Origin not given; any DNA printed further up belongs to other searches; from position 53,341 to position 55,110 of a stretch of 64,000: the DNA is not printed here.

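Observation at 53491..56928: A 1145-aa membrane giant with an N-terminal soluble domain grafted onto a GT-C-like core; a paralog at 60488 lacks that domain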

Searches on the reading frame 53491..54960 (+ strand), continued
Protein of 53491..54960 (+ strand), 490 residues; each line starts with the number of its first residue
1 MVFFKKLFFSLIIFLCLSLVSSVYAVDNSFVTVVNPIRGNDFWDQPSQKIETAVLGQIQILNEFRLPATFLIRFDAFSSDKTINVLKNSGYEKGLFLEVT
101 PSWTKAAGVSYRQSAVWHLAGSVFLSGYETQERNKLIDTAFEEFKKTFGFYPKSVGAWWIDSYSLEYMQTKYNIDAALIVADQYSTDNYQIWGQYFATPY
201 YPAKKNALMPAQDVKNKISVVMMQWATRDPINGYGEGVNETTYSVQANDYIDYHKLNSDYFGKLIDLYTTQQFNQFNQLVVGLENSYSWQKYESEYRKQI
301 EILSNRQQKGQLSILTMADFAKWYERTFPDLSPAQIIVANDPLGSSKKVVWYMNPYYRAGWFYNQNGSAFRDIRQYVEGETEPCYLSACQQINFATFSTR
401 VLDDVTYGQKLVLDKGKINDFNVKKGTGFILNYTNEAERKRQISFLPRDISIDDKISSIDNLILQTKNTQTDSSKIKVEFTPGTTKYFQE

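Call 64: fold_search(model_id=the predicted structure, library=pdb)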
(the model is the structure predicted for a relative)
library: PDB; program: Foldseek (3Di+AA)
matches with E <= 10: 1179; with E <= 0.001: 21
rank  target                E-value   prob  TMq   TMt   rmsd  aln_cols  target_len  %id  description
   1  3lm3                  1.1e-15  1.00  0.44  0.65   4.9       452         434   15  Crystal structure of a putative glycoside hydrolase/deacetylase (bdi_3119) from parabacteroides distasonis at 1.44 A res (released 2010-02-16)
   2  3qbu_A                3.3e-07  1.00  0.28  0.59   7.2       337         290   14  Crystal structure of putative peptidoglycan deactelyase (HP0310) from Helicobacter pylori (released 2011-05-25)
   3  3rxz_C                4.4e-06  1.00  0.27  0.59   6.8       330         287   11  Crystal structure of putative polysaccharide deacetylase from Mycobacterium smegmatis (released 2011-06-22)
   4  3rxz_B                5.9e-06  1.00  0.26  0.56   7.1       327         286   11  Crystal structure of putative polysaccharide deacetylase from Mycobacterium smegmatis (released 2011-06-22)
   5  3rxz_A                7.0e-06  1.00  0.27  0.59   6.7       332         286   11  Crystal structure of putative polysaccharide deacetylase from Mycobacterium smegmatis (released 2011-06-22)
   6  3s6o_A                5.3e-05  1.00  0.29  0.58   6.0       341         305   10  Crystal structure of a Polysaccharide deacetylase family protein from Burkholderia pseudomallei (released 2011-06-15)
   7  6h8n_B                7.0e-05  1.00  0.22  0.60   5.5       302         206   12  Structure of peptidoglycan deacetylase PdaC from Bacillus subtilis - mutant D285S (released 2019-11-13)
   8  6h8l_B                9.7e-05  1.00  0.22  0.59   5.7       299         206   13  Structure of peptidoglycan deacetylase PdaC from Bacillus subtilis (released 2019-11-13)
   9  6h8n_A                1.1e-04  1.00  0.22  0.60   5.7       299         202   12  Structure of peptidoglycan deacetylase PdaC from Bacillus subtilis - mutant D285S (released 2019-11-13)
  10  3cl6_A                1.6e-04  1.00  0.27  0.55   5.9       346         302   10  Crystal structure of Puue Allantoinase (released 2008-06-10)
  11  1z7a_A                2.1e-04  1.00  0.28  0.56   6.0       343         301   10  Crystal structure of probable Polysaccharide deacetylase from Pseudomonas aeruginosa PAO1 (released 2005-05-10)
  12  1z7a_F                2.8e-04  1.00  0.27  0.55   6.1       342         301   10  Crystal structure of probable Polysaccharide deacetylase from Pseudomonas aeruginosa PAO1 (released 2005-05-10)
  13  6h8l_A                2.8e-04  1.00  0.22  0.60   5.7       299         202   12  Structure of peptidoglycan deacetylase PdaC from Bacillus subtilis (released 2019-11-13)
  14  1z7a_C                3.2e-04  1.00  0.27  0.55   6.1       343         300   10  Crystal structure of probable Polysaccharide deacetylase from Pseudomonas aeruginosa PAO1 (released 2005-05-10)
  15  7vi8_B                5.3e-04  1.00  0.24  0.53   6.9       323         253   12  Crystal structure of ChbG (released 2022-09-07)
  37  3p0b                  3.0e-03  0.99  0.24  0.30  10.3       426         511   10  Thermus thermophilus family GH57 branching enzyme: crystal structure, mechanism of action and products formed (released 2010-10-20)
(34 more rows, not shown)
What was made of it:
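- GH38 and GH57 hydrolases share the same fold (call 64).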

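Call 67: find_encoding_contigs(protein=P0243, flank=5000, max_places=3)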
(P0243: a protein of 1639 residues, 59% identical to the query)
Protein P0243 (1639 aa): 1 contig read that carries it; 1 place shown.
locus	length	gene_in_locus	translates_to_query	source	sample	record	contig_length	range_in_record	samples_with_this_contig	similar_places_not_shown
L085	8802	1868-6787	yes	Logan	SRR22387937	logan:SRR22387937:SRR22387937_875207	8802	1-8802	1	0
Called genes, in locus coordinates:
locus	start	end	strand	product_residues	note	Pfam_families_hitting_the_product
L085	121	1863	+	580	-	PF10131:PTPS_related (weak), PF13231:PMT_2 (weak)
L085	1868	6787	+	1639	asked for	PF01943:Polysacc_synt, PF13440:Polysacc_synt_3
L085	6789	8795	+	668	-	-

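Call 68: find_encoding_contigs(protein=P0312, flank=7000, max_places=2)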
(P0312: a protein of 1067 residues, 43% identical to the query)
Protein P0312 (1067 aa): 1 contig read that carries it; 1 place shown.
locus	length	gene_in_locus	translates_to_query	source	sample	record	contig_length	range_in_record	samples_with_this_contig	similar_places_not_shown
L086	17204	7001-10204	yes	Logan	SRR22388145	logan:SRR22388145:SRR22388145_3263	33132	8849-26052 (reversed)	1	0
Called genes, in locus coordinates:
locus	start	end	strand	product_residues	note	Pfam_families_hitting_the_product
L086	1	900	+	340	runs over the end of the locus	-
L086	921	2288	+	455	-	-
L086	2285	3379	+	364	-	PF13439:Glyco_transf_4, PF20706:GT4-conflict (weak), PF00534:Glycos_transf_1, PF13692:Glyco_trans_1_4, PF13524:Glyco_trans_1_2 (weak)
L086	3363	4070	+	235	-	PF13489:Methyltransf_23, PF06325:PrmA, PF07021:MetW, PF08003:Methyltransf_9, PF08241:Methyltransf_11, PF08242:Methyltransf_12, PF13649:Methyltransf_25, PF13847:Methyltransf_31, +3 more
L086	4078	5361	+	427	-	PF01943:Polysacc_synt, PF13440:Polysacc_synt_3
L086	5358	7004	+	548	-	-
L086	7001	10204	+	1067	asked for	PF13231:PMT_2, PF12979:DUF3863 (weak)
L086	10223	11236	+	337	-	PF13439:Glyco_transf_4, PF00534:Glycos_transf_1, PF13692:Glyco_trans_1_4, PF20706:GT4-conflict, PF13524:Glyco_trans_1_2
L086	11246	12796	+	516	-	-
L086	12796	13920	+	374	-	PF13439:Glyco_transf_4, PF00534:Glycos_transf_1, PF13692:Glyco_trans_1_4, PF13524:Glyco_trans_1_2, PF20706:GT4-conflict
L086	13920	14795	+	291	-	PF00535:Glycos_transf_2, PF13641:Glyco_tranf_2_3, PF13632:Glyco_trans_2_3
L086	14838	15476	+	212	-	PF00132:Hexapep, PF14602:Hexapep_2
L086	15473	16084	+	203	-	-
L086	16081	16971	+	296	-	PF00535:Glycos_transf_2, PF13641:Glyco_tranf_2_3 (faint)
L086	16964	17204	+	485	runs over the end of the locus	PF04932:Wzy_C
